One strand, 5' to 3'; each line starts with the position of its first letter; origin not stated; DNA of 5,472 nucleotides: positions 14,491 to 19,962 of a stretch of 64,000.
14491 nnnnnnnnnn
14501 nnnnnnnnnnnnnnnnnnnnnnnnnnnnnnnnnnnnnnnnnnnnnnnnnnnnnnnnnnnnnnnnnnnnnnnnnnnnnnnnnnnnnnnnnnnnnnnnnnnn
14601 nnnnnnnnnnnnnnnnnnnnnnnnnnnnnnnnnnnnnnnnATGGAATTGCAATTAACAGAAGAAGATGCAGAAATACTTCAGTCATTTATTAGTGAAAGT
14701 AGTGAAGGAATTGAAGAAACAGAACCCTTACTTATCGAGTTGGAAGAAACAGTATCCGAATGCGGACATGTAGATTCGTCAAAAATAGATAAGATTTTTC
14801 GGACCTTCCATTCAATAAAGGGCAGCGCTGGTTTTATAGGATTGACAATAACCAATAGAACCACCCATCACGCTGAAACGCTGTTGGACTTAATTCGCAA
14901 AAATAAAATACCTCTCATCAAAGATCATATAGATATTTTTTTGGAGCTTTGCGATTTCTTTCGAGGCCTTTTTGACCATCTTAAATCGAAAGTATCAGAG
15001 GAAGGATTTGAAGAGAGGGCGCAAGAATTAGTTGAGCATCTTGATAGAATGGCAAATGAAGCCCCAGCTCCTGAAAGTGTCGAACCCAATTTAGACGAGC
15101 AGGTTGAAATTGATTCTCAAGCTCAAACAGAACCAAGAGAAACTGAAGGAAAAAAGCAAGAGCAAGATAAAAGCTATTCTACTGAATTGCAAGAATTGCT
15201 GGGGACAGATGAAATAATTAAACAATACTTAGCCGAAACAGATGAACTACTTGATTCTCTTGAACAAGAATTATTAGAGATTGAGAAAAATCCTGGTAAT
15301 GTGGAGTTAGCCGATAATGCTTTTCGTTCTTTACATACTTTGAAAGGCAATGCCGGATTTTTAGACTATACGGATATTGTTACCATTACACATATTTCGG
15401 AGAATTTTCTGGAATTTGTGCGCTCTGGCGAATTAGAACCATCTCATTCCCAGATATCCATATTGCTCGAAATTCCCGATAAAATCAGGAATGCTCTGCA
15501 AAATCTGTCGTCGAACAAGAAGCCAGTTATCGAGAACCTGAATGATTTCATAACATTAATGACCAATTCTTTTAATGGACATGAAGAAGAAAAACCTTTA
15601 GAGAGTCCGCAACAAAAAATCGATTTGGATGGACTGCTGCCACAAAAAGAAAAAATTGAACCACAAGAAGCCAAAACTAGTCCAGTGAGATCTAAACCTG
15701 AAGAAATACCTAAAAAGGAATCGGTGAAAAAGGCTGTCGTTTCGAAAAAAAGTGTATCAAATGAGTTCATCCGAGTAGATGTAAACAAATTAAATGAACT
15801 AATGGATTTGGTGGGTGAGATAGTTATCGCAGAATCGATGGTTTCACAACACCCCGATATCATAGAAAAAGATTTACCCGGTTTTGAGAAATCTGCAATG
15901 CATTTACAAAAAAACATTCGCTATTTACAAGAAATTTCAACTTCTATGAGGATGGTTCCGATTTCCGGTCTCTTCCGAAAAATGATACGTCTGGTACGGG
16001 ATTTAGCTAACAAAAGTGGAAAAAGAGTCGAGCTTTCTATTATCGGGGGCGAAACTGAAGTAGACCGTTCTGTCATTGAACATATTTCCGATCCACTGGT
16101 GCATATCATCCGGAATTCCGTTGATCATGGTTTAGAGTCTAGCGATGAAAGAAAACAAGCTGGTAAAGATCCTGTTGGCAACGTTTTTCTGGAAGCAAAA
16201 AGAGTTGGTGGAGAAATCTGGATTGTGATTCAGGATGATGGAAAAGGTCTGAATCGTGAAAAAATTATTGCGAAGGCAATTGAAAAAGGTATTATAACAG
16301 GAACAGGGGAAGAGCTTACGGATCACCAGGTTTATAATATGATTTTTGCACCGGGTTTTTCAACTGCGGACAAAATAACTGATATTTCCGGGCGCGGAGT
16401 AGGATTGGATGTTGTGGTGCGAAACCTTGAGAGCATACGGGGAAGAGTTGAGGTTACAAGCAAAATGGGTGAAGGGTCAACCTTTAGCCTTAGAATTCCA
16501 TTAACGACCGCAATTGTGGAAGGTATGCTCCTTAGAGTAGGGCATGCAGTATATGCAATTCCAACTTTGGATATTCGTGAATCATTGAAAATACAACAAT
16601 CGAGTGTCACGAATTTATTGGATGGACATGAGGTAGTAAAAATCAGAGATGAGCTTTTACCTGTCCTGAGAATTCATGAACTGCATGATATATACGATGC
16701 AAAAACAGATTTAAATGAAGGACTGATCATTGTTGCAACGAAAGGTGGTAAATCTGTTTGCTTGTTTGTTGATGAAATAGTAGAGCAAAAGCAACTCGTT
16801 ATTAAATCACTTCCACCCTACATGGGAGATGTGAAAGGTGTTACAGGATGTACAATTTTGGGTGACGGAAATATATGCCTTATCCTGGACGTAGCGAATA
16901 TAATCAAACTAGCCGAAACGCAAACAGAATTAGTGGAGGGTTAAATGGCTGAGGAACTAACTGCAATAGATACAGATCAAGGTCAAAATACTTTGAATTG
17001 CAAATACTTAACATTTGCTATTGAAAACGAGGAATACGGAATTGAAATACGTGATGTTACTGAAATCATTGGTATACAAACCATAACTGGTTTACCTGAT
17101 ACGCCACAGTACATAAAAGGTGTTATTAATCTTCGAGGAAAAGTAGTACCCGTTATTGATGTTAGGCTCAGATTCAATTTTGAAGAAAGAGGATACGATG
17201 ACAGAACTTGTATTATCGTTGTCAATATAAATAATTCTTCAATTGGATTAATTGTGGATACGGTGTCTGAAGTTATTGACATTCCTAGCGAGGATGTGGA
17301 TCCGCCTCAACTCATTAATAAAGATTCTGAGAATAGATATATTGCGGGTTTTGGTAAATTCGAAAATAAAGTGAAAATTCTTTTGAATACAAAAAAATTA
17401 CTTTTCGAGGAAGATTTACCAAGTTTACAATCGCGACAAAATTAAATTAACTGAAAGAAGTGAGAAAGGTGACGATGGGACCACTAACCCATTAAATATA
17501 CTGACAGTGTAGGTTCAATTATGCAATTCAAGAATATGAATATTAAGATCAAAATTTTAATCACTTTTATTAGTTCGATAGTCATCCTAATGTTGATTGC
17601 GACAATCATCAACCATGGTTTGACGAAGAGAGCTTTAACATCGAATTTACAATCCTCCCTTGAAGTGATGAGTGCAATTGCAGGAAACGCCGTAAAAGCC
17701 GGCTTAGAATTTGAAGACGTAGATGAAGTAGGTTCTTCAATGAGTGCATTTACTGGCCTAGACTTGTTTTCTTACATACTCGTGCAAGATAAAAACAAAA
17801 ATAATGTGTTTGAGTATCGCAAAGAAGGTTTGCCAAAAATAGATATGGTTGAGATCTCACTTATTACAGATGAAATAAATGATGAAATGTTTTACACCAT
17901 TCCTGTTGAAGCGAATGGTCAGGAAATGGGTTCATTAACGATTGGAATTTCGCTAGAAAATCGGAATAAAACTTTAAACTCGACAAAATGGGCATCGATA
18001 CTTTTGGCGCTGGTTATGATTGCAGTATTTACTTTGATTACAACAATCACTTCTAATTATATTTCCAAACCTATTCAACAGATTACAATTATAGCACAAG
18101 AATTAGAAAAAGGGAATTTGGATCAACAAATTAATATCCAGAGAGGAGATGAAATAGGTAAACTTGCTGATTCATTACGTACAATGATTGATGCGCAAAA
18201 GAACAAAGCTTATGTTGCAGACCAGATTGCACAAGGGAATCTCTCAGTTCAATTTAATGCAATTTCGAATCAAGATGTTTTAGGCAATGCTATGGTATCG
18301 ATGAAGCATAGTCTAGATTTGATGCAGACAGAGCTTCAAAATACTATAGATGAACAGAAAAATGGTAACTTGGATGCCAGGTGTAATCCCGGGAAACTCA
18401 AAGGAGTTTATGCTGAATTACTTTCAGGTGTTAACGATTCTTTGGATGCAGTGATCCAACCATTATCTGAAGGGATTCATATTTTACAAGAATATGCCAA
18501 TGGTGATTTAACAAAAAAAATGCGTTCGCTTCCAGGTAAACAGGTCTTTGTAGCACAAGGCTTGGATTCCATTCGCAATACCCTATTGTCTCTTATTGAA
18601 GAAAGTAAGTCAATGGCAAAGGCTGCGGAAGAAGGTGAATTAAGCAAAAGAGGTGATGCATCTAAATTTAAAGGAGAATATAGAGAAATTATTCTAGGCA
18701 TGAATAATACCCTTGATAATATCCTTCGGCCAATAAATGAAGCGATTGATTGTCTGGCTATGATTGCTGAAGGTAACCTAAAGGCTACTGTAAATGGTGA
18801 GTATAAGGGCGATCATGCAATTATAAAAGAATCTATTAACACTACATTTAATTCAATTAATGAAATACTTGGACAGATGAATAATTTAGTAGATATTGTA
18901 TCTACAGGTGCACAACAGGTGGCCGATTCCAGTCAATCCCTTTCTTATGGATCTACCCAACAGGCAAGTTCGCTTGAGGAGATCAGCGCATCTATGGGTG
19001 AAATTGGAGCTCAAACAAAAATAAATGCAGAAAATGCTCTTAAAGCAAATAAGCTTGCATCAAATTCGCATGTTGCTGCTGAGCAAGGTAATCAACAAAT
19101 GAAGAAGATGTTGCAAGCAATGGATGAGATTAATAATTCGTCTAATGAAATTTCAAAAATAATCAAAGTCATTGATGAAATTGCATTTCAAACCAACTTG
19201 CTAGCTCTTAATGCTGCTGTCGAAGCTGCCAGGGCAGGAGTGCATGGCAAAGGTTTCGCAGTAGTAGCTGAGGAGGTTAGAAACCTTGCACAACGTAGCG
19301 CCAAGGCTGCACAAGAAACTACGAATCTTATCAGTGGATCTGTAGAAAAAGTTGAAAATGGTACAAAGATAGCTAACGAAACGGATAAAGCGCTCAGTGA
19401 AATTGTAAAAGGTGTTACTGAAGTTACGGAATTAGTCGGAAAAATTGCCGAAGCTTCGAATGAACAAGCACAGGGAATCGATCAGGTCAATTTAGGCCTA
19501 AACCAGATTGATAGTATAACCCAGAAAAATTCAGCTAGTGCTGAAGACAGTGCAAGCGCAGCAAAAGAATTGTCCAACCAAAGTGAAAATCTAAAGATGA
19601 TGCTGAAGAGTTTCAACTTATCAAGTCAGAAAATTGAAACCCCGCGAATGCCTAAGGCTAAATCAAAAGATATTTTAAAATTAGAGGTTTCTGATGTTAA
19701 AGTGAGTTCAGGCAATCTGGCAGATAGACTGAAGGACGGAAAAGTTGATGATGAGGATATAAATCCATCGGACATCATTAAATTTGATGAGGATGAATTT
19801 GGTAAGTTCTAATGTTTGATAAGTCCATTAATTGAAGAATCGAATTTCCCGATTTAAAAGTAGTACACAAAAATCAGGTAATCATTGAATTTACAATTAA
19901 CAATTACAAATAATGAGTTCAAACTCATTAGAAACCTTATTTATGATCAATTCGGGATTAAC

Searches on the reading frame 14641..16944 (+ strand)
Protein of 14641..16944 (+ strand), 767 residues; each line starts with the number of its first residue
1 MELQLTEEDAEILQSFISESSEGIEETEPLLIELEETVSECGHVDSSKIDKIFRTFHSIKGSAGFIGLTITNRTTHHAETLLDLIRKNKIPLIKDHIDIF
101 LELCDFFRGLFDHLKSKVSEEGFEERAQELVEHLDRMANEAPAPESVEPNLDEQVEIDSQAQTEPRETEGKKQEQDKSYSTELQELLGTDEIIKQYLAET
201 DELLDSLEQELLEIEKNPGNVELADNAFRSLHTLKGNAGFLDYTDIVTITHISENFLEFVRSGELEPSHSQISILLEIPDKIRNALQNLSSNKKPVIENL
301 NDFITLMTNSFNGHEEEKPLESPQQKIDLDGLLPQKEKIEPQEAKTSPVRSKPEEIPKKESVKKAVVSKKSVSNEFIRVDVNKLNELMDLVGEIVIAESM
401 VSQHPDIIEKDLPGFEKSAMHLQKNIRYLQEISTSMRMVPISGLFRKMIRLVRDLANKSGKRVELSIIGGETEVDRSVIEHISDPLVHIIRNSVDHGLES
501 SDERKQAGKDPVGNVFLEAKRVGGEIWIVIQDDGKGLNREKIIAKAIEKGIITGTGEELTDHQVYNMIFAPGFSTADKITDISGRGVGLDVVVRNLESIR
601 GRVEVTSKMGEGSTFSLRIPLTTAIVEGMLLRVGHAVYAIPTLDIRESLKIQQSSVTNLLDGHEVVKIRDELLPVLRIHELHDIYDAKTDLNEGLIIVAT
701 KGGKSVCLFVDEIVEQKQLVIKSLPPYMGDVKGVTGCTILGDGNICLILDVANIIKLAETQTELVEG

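Call 7: search_protein_families(library=pfam, proteins=[window:14641-16944:+])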
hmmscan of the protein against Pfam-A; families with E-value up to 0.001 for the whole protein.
window:14641-16944:+ (767 aa): 4 families
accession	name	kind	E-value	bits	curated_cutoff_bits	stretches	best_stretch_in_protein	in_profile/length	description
PF01627.28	Hpt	-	2.2e-25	89.2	24.6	2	191-290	1-82/84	Hpt domain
PF01584.24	CheW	-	1.2e-24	87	23.5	1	627-757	1-136/138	CheW-like domain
PF02518.31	HATPase_c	-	1.7e-16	61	26.4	1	483-622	3-110/111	Histidine kinase-, DNA gyrase B-, and HSP90-like ATPase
PF02895.20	H-kinase_dim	-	3.1e-13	50.4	23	1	375-435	2-67/68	Signal transducing histidine kinase, homodimeric domain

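Call 38: find_homologous_proteins(query=window:14641-16944:+, max_evalue=1e-100)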
Query window:14641-16944:+ (767 aa): 2399 proteins with E <= 1e-100 among 8000 candidates; the best 120 are listed.
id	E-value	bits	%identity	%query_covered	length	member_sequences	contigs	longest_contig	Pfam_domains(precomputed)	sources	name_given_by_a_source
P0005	0.0e+0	1658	100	100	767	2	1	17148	PF02895.21,PF01584.25,PF02518.32,PF01627.29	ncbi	-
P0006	0.0e+0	1460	88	100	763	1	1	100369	PF02895.21,PF01584.25,PF02518.32,PF01627.29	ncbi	-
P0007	1.2e-258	878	54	99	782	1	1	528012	PF02895.21,PF01584.25,PF02518.32,PF01627.29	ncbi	ncbi:MAG: hypothetical protein Kow0037_01890 [Calditrichia bacterium]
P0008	1.7e-258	878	55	99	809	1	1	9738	PF02895.21,PF01584.25,PF02518.32,PF01627.29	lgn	-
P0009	1.3e-257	875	55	99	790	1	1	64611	PF02895.21,PF01584.25,PF02518.32,PF01627.29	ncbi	ncbi:MAG: chemotaxis protein CheA [Calditrichia bacterium]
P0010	4.0e-257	873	54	99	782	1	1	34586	PF02895.21,PF01584.25,PF02518.32,PF01627.29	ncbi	-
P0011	1.9e-249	848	54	100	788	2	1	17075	PF02895.21,PF01584.25,PF02518.32,PF01627.29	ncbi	-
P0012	1.2e-247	842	53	98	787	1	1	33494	PF02895.21,PF01584.25,PF02518.32,PF01627.29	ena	-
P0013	4.4e-247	840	53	99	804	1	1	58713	PF02895.21,PF01584.25,PF02518.32,PF01627.29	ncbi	-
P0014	8.4e-242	823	51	100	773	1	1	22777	PF02895.21,PF01584.25,PF02518.32,PF01627.29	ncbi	-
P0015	1.7e-240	818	52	100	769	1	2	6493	PF02895.21,PF01584.25,PF02518.32,PF01627.29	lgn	-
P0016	3.1e-240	818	52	99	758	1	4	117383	PF02895.21,PF01584.25,PF02518.32,PF01627.29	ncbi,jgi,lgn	jgi:two-component system chemotaxis sensor kinase CheA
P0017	5.9e-238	810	51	99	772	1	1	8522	PF02895.21,PF01584.25,PF02518.32,PF01627.29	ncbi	ncbi:MAG: chemotaxis protein CheA [Calditrichia bacterium]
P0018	2.0e-237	808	51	99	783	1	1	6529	PF02895.21,PF01584.25,PF02518.32,PF01627.29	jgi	jgi:two-component system chemotaxis sensor kinase CheA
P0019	3.6e-235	801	53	98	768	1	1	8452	PF02895.21,PF01584.25,PF02518.32,PF01627.29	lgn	-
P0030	2.1e-230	785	51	99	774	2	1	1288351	PF02895.21,PF01584.25,PF02518.32,PF01627.29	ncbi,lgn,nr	ncbi:MAG: chemotaxis protein CheA [Calditrichaeota bacterium]|nr:chemotaxis protein CheA [Calditrich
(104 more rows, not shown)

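Call 39: find_encoding_contigs(protein=P0006, flank=10000, max_places=3)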
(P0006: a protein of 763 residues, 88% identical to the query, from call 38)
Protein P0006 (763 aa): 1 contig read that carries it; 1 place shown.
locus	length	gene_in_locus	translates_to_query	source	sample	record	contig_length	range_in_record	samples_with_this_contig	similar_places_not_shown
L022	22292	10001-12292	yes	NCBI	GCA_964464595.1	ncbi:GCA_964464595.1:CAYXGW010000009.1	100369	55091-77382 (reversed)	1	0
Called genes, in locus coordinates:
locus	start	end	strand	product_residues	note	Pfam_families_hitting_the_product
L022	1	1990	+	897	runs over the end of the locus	PF02120:Flg_hook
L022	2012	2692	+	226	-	PF03963:FlgD, PF13860:FlgD_ig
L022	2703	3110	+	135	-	PF12611:Flagellar_put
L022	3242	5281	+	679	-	PF00460:Flg_bb_rod (weak), PF22692:LlgE_F_G_D1, PF07559:FlgE_D2, PF06429:Flg_bbr_C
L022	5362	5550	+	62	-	PF06289:FlbD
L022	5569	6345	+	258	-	PF01618:MotA_ExbB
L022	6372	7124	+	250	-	PF13677:MotB_plug, PF00691:OmpA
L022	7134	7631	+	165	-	PF03748:FliL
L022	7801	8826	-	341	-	-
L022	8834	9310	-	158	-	PF13690:CheX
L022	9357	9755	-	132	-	PF00072:Response_reg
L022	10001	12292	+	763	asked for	PF01627:Hpt, PF02895:H-kinase_dim, PF02518:HATPase_c, PF01584:CheW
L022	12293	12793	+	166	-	PF01584:CheW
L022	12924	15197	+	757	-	PF17152:CHASE8 (weak), PF00672:HAMP, PF18947:HAMP_2, PF18575:HAMP_N3, PF18947:HAMP_2, PF00015:MCPsignal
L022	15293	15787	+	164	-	-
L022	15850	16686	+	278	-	PF03705:CheR_N, PF01739:CheR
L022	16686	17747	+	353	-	PF00072:Response_reg, PF01339:CheB_methylest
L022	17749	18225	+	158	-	PF03975:CheD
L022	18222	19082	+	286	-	PF08668:HDOD, PF01966:HD (weak)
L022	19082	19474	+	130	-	PF00072:Response_reg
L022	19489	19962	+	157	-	PF13690:CheX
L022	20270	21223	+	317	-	PF02154:FliM, PF01052:FliMN_C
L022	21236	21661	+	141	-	PF28396:SepQ_C, PF01052:FliMN_C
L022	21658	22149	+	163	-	PF04347:FliO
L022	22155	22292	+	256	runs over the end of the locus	PF00813:FliP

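Call 40: find_encoding_contigs(protein=P0007, flank=10000, max_places=3)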
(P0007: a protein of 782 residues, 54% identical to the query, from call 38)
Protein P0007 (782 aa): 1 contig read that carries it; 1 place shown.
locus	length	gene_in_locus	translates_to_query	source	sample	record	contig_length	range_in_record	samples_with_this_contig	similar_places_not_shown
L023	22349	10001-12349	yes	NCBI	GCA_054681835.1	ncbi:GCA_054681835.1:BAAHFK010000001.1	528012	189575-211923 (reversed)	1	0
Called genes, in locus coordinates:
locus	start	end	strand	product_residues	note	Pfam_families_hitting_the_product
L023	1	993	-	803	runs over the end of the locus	PF18962:Por_Secre_tail (weak)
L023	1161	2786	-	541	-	-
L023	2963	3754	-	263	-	-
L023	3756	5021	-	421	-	PF24681:Kelch_KLHDC2_KLHL20_DRC7, PF24996:NANM, PF13415:Beta-prop_FBX42, PF13964:Beta-prop_Calicin, PF25210:Kelch_FKB95, PF01344:Kelch_1, PF24981:Beta-prop_ATRN-LZTR1, PF01344:Kelch_1, +5 more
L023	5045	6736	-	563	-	PF00069:Pkinase, PF01636:APH (faint), PF07714:PK_Tyr_Ser-Thr, PF03109:ABC1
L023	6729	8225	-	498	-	PF01590:GAF, PF13185:GAF_2, PF13492:GAF_3, PF00158:Sigma54_activat, PF14532:Sigma54_activ_2, PF07728:AAA_5, PF25601:AAA_lid_14, PF02954:HTH_8, +1 more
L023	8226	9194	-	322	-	-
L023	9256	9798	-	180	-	PF04978:MST (weak), PF12867:DinB_2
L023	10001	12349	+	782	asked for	PF01627:Hpt, PF02895:H-kinase_dim, PF02518:HATPase_c, PF01584:CheW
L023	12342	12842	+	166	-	PF01584:CheW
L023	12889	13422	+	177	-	-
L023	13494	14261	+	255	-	-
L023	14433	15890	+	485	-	PF00989:PAS (weak), PF08447:PAS_3 (faint), PF08448:PAS_4, PF13426:PAS_9, PF18947:HAMP_2, PF00015:MCPsignal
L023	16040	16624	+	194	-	PF12728:HTH_17, PF00072:Response_reg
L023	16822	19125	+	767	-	PF17152:CHASE8 (weak), PF00672:HAMP, PF18947:HAMP_2, PF00015:MCPsignal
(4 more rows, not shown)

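Call 41: find_encoding_contigs(protein=P0030, flank=10000, max_places=3)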
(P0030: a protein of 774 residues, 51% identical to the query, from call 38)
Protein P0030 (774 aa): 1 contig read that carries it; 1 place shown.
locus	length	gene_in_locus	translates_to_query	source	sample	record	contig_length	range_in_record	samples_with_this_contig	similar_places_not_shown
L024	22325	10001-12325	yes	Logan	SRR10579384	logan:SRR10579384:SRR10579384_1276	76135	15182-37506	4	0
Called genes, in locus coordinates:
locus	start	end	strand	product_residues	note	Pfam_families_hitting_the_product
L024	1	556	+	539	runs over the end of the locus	PF01464:SLT, PF01476:LysM (weak)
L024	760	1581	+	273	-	PF00669:Flagellin_N, PF00700:Flagellin_C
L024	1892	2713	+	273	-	PF00669:Flagellin_N, PF00700:Flagellin_C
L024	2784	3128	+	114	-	PF02561:FliS (faint)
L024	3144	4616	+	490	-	PF02465:FliD_N, PF07195:FliD_C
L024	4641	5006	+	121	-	PF03646:FlaG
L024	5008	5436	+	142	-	-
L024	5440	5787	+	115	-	-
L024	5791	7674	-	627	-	PF00989:PAS (weak), PF13426:PAS_9, PF08447:PAS_3 (faint), PF00512:HisKA, PF02518:HATPase_c, PF00072:Response_reg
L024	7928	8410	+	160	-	-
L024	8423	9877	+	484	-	PF03961:FapA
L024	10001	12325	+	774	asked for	PF01627:Hpt, PF02895:H-kinase_dim, PF02518:HATPase_c, PF01584:CheW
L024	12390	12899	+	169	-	PF01584:CheW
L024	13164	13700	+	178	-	PF04392:ABC_sub_bind (weak)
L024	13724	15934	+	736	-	PF00672:HAMP, PF18947:HAMP_2, PF00015:MCPsignal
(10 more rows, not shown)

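Call 65: find_encoding_contigs(protein=P0005, flank=10000, max_places=10)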
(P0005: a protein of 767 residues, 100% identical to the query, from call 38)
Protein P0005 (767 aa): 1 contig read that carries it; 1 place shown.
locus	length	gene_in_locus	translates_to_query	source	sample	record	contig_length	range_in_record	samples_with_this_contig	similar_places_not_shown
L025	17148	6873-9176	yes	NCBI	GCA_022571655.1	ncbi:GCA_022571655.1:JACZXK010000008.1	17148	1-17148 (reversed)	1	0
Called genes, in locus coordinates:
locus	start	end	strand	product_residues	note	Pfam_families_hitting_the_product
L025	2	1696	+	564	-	?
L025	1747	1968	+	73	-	PF06289:FlbD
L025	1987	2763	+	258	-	PF01618:MotA_ExbB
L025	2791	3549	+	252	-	PF13677:MotB_plug, PF00691:OmpA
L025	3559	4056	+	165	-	PF03748:FliL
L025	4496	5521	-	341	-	-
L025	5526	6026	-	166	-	-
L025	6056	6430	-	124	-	PF00072:Response_reg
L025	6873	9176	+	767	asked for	PF01627:Hpt, PF02895:H-kinase_dim, PF02518:HATPase_c, PF01584:CheW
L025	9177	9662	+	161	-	PF01584:CheW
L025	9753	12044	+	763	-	PF00672:HAMP, PF18947:HAMP_2, PF18575:HAMP_N3 (weak), PF18947:HAMP_2, PF00015:MCPsignal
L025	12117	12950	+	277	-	PF03705:CheR_N, PF08242:Methyltransf_12 (faint), PF01739:CheR, PF13649:Methyltransf_25 (faint)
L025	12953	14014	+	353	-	PF00072:Response_reg, PF01339:CheB_methylest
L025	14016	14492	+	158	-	PF03975:CheD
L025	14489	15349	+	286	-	PF08668:HDOD, PF01966:HD (weak)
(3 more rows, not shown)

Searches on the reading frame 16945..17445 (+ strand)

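Call 7: search_protein_families(library=pfam, proteins=[window:16945-17445:+])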
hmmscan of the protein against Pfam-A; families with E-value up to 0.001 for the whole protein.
window:16945-17445:+ (166 aa): 1 family
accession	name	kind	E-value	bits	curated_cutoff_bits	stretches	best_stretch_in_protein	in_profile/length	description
PF01584.24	CheW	-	1.5e-38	132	23.5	1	20-153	1-134/138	CheW-like domain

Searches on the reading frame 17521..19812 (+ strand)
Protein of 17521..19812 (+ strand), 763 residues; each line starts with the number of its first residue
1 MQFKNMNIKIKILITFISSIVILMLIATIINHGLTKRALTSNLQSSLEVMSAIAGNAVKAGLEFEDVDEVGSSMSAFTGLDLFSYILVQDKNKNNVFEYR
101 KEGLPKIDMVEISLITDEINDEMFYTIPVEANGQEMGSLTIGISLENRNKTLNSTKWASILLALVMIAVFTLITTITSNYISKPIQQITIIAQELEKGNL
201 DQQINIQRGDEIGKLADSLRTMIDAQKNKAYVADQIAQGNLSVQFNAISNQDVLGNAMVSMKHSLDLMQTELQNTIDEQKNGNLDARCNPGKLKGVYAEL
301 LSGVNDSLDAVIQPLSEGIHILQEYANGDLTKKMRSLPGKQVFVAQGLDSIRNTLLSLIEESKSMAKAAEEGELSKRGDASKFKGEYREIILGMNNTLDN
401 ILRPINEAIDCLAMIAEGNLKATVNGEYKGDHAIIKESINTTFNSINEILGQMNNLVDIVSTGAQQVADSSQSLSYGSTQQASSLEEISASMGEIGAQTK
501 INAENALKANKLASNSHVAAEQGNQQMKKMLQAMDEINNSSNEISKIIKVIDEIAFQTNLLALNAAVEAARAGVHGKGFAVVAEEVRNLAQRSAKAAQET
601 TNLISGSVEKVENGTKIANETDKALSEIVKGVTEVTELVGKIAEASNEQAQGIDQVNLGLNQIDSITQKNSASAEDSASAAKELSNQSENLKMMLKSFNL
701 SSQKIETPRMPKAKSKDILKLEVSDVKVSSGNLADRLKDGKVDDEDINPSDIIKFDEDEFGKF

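Call 7: search_protein_families(library=pfam, proteins=[window:17521-19812:+])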
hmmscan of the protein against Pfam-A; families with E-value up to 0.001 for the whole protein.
window:17521-19812:+ (763 aa): 5 families
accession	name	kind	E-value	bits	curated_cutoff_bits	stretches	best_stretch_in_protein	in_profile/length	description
PF00015.26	MCPsignal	-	1.8e-53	181.3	34.6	1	511-667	2-172/172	Methyl-accepting chemotaxis protein (MCP) signalling domain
PF18947.5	HAMP_2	-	2e-35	121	24.3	2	382-447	1-66/67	HAMP domain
PF00672.30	HAMP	-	6e-16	59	25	1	178-225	3-50/53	HAMP domain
PF18575.6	HAMP_N3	-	6.5e-11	42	25.7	1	319-355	6-42/43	HAMP N-terminal domain 3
PF17152.10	CHASE8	-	6.3e-05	23.6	27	1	41-141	3-101/102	Periplasmic sensor domain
